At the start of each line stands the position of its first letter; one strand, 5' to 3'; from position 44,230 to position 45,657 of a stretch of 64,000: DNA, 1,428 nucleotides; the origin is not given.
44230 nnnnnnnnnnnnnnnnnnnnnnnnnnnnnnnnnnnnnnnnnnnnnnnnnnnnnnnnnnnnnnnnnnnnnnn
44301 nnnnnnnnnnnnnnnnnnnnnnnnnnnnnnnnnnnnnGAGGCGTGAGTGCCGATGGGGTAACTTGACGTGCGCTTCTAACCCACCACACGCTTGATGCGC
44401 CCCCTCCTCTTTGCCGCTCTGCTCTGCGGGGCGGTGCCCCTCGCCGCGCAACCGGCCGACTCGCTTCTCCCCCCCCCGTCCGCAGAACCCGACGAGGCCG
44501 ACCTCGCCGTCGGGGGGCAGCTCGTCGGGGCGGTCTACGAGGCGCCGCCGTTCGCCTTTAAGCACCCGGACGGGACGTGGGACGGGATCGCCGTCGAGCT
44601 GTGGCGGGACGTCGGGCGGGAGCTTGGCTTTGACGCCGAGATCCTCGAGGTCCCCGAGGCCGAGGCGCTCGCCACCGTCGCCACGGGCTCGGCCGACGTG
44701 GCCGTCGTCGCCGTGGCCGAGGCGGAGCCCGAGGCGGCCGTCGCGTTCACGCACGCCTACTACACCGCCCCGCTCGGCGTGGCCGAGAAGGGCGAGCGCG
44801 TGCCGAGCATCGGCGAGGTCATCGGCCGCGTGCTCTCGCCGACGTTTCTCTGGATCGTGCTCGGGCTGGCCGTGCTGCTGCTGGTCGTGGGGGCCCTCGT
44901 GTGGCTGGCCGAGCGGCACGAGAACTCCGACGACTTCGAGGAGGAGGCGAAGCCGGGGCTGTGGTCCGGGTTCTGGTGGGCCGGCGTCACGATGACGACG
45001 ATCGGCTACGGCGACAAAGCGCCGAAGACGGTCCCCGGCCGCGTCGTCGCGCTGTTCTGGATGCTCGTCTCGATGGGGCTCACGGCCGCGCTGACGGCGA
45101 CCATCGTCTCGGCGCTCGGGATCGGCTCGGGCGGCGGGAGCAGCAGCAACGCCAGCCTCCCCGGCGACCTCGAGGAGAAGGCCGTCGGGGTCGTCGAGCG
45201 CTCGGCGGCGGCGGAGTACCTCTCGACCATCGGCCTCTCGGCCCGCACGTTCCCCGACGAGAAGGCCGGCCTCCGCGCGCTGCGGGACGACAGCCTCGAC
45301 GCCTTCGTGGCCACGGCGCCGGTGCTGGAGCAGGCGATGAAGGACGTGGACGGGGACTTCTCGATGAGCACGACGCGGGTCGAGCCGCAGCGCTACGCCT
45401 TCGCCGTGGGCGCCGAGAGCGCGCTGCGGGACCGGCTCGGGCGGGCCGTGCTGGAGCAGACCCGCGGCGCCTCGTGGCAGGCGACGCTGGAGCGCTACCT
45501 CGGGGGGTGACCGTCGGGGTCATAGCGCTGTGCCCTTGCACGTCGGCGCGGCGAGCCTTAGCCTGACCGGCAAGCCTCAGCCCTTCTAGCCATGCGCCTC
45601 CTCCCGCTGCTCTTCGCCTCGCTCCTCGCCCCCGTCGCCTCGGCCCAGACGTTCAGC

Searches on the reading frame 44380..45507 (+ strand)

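Call 51: search_protein_families(library=pfam, proteins=[window:44380-45507:+], max_evalue=0.0001)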
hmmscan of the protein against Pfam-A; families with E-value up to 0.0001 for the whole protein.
window:44380-45507:+ (376 aa): 4 families
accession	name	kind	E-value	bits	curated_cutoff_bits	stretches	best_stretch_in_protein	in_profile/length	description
PF07885.22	Ion_trans_2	-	4.5e-14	52.5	22.5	1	178-246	16-77/79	Ion channel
PF00497.25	SBP_bac_3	-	9.7e-14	51.7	26.4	1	49-375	3-131/132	Bacterial extracellular solute-binding proteins, family 3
PF00060.32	Lig_chan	-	5.7e-10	39.6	30.8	1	157-247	4-95/146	Ligand-gated ion channel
PF00520.37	Ion_trans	-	2.7e-07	30.5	25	1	154-245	128-232/241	Ion transport protein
